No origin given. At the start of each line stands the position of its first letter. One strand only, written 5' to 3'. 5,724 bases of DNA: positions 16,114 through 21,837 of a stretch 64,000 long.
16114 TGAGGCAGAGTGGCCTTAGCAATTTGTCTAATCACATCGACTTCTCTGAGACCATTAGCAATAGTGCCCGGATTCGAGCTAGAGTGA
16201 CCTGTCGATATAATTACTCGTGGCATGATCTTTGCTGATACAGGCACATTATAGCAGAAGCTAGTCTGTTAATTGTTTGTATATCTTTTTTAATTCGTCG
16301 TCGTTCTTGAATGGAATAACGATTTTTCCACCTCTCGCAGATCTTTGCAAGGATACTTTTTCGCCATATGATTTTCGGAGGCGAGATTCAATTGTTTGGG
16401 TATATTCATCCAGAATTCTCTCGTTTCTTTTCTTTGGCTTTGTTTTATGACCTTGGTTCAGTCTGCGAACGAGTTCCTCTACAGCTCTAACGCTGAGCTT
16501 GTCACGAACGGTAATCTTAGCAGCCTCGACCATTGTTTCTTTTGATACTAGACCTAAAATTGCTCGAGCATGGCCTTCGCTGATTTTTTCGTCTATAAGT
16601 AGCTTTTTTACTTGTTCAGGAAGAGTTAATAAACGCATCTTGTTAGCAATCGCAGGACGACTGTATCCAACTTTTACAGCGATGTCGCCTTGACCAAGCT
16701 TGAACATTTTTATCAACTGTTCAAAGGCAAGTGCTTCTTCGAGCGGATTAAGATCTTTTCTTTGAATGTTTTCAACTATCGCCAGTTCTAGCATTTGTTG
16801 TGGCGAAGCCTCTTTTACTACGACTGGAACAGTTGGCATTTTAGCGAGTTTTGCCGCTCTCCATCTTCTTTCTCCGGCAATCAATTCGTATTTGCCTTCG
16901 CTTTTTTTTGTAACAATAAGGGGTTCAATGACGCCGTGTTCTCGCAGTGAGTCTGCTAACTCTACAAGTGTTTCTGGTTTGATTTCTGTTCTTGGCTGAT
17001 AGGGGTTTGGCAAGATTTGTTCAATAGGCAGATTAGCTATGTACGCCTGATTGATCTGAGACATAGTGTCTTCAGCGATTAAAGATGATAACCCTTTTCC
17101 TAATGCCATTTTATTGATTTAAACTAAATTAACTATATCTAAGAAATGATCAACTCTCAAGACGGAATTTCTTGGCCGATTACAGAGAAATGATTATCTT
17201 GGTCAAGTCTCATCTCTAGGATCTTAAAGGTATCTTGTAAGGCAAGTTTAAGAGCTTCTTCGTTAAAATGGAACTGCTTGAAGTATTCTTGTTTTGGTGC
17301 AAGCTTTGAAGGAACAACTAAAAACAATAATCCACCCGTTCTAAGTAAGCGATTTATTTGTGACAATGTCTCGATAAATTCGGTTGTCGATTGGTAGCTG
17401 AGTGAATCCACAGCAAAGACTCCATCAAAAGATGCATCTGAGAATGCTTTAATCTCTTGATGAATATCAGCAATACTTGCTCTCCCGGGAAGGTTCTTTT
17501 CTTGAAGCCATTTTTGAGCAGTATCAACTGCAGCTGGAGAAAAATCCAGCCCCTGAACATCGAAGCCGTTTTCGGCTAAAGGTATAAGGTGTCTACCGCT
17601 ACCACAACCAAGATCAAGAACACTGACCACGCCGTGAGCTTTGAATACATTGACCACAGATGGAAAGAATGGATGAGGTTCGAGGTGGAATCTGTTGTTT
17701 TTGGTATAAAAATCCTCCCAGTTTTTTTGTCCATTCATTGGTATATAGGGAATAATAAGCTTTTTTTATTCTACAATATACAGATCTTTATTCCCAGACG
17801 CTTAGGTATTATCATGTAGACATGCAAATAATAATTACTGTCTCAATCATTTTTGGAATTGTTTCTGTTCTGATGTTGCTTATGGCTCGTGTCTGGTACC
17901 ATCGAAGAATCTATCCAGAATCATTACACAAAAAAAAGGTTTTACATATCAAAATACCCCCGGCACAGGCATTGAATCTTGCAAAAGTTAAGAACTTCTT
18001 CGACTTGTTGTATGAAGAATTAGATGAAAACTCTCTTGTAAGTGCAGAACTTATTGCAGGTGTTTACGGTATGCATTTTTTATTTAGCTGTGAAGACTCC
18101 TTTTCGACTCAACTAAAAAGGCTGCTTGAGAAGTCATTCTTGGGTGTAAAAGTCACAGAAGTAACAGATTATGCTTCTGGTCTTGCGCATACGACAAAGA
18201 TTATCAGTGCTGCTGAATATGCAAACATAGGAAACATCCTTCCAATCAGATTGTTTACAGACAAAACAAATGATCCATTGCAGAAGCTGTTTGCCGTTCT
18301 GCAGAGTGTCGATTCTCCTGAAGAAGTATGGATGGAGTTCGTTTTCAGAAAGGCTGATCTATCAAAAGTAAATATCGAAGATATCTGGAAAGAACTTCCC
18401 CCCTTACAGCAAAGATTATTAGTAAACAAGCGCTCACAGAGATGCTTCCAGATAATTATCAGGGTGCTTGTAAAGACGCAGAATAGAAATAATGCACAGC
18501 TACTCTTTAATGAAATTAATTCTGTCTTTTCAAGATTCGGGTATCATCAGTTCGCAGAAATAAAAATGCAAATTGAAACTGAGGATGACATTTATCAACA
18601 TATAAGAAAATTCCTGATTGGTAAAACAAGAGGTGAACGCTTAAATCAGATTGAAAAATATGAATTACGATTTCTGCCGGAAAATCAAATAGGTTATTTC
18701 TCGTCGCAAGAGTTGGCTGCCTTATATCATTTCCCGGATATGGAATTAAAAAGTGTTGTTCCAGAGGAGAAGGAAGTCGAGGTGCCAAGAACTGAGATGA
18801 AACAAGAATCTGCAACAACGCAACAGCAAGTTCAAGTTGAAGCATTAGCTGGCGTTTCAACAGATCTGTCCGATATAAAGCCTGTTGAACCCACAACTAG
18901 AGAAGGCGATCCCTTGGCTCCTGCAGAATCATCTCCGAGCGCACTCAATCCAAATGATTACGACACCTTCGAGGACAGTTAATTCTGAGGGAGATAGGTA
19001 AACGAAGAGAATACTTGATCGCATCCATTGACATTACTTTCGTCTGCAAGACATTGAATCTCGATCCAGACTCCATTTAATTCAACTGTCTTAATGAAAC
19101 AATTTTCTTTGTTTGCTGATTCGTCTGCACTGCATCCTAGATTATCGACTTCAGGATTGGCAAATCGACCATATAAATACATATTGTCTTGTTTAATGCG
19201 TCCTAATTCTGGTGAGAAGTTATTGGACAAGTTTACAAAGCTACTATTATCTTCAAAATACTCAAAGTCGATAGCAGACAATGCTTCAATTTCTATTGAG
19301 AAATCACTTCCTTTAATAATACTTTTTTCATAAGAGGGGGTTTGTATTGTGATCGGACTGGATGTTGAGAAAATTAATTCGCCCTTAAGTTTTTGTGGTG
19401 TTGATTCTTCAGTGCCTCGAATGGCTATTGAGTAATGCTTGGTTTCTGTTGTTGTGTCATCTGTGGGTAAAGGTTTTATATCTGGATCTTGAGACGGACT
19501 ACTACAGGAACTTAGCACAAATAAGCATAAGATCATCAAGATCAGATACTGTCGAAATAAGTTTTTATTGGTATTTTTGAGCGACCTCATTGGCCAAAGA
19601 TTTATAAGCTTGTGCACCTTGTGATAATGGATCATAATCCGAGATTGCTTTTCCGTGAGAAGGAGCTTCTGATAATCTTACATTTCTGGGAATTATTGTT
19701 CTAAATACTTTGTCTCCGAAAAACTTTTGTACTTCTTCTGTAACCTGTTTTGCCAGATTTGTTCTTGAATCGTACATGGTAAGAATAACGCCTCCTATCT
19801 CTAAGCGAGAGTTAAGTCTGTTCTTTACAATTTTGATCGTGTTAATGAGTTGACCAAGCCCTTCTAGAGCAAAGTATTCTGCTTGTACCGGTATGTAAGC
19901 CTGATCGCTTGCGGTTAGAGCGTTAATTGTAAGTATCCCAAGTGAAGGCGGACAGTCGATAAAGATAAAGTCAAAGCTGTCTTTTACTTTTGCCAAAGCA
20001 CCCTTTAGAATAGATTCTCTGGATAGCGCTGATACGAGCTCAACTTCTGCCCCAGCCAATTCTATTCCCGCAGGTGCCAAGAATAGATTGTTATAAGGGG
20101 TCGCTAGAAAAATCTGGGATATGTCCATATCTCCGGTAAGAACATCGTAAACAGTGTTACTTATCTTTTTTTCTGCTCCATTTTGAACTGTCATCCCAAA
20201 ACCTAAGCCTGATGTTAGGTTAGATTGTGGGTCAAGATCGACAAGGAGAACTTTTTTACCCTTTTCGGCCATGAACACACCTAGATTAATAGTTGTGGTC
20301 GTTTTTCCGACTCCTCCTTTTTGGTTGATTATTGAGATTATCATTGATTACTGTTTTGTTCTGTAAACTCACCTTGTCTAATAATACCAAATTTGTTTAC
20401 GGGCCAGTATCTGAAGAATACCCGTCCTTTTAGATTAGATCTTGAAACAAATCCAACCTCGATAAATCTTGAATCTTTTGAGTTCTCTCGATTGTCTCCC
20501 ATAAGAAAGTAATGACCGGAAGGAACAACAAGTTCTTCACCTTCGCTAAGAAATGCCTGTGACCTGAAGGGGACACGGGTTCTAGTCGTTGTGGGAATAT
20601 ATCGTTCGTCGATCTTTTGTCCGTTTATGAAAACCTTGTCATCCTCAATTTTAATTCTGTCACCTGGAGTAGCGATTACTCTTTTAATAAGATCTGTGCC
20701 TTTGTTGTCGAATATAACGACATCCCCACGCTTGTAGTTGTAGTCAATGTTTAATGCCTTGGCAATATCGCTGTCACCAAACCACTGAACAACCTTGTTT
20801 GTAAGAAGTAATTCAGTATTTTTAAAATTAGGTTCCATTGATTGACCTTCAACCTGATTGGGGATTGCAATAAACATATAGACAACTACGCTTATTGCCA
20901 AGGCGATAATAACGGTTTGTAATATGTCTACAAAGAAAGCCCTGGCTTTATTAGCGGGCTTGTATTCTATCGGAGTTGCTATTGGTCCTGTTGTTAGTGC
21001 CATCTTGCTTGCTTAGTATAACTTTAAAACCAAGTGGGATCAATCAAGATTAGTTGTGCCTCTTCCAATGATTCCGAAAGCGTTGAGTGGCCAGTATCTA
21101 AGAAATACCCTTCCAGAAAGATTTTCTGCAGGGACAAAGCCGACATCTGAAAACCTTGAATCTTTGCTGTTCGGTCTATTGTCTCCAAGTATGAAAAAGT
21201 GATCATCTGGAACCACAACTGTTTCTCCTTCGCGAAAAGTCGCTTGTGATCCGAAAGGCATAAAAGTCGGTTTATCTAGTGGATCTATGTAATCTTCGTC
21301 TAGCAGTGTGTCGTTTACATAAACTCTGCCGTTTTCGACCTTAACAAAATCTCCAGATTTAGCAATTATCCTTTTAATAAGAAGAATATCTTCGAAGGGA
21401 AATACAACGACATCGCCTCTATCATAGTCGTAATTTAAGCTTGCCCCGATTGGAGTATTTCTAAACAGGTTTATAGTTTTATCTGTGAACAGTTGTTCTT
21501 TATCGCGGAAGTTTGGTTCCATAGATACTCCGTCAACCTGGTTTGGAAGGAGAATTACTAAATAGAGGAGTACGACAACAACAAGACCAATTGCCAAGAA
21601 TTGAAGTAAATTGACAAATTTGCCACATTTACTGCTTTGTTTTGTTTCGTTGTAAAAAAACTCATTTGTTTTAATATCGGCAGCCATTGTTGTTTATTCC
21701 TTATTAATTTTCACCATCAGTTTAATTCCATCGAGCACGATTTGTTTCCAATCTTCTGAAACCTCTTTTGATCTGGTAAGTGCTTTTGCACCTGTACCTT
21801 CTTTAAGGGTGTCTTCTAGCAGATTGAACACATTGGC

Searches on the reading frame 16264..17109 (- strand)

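Call 21: search_protein_families(library=pfam, proteins=[window:16264-17109:-], max_evalue=0.00001)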
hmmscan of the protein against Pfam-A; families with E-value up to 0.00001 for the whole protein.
window:16264-17109:- (282 aa): 3 families
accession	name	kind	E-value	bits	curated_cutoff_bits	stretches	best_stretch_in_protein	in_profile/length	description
PF17762.8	HTH_ParB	-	4.4e-34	117.1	22.6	1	118-218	1-101/102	ParB HTH domain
PF02195.25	ParB_N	-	5.6e-32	110.1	26.3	1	24-116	3-95/95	ParB N-terminal domain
PF23552.2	ParB_C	-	1.6e-06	27.9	23.8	1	235-280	3-49/50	ParB dimerisation domain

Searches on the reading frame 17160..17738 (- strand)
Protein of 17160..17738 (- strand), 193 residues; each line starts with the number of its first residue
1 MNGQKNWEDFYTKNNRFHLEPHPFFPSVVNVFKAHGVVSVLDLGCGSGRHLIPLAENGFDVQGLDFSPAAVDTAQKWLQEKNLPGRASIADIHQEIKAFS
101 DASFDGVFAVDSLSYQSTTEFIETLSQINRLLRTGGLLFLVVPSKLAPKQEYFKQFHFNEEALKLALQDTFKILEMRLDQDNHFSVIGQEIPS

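Call 21: search_protein_families(library=pfam, proteins=[window:17160-17738:-], max_evalue=0.00001)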
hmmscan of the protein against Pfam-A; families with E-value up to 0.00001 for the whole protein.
window:17160-17738:- (193 aa): 8 families
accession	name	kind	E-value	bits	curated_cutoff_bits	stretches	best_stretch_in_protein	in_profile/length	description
PF13649.12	Methyltransf_25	-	9.8e-19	68.3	27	1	40-136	1-97/97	Methyltransferase domain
PF08241.18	Methyltransf_11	-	2.7e-16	60.4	21.2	1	41-140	1-95/95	Methyltransferase domain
PF13847.12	Methyltransf_31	-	6.7e-16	58.7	27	1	38-144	5-113/145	Methyltransferase domain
PF13489.12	Methyltransf_23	-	1.1e-13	51.6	27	1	39-160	25-136/164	Methyltransferase domain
PF08242.18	Methyltransf_12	-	6.3e-13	49.7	30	1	41-138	1-98/98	Methyltransferase domain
PF03848.20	TehB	-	4.9e-08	33.1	20.4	1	9-164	7-157/193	Tellurite resistance protein TehB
PF05175.20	MTS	-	6.7e-07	29.5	23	1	33-174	28-169/170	Methyltransferase small domain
PF05724.17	TPMT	-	7e-07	29.6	26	1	5-94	4-93/218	Thiopurine S-methyltransferase (TPMT)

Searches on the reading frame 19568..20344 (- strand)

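Call 21: search_protein_families(library=pfam, proteins=[window:19568-20344:-], max_evalue=0.00001)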
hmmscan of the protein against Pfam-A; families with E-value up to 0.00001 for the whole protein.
window:19568-20344:- (259 aa): 7 families
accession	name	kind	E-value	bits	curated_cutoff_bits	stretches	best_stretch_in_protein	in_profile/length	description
PF13614.12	AAA_31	-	1.4e-63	214.4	27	1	2-183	3-177/177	AAA domain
PF01656.29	CbiA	-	2e-30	105.7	25.4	1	3-232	1-123/125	CobQ/CobB/MinD/ParA nucleotide binding domain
PF00142.24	Fer4_NifH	-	1.4e-13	51.4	25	1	6-257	5-247/271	4Fe-4S iron sulfur cluster binding proteins, NifH/frxC family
PF06564.18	CBP_BcsQ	-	1.9e-11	44.4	21.3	1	5-252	6-231/234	Cellulose biosynthesis protein BcsQ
PF09140.17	MipZ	-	6e-10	39.3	20.7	0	2-40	2-40/262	ATPase MipZ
PF10609.15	ParA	-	9.4e-10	38.8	27.1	1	2-38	5-41/246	NUBPL iron-transfer P-loop NTPase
PF02374.21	ArsA_ATPase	-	3.8e-08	33.3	24.3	1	6-45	6-45/305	Anion-transporting ATPase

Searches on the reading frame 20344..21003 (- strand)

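Call 21: search_protein_families(library=pfam, proteins=[window:20344-21003:-], max_evalue=0.00001)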
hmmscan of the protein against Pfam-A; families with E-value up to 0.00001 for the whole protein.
window:20344-21003:- (220 aa): 1 family
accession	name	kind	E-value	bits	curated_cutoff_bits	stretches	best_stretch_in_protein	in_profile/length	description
PF10502.14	Peptidase_S26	-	1.4e-44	152.5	22.9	1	26-200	3-168/168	Signal peptidase, peptidase S26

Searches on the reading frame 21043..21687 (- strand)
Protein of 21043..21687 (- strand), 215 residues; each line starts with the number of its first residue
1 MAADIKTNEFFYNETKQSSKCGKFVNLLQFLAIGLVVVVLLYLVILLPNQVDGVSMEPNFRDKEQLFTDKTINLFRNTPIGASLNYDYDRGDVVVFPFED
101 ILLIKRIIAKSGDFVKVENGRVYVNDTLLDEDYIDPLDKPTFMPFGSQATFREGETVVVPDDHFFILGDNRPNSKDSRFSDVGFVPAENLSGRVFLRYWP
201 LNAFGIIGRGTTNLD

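Call 21: search_protein_families(library=pfam, proteins=[window:21043-21687:-], max_evalue=0.00001)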
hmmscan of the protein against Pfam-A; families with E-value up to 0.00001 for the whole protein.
window:21043-21687:- (215 aa): 1 family
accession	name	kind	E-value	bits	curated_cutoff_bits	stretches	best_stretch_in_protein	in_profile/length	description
PF10502.14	Peptidase_S26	-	3.1e-35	122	22.9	1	27-199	4-168/168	Signal peptidase, peptidase S26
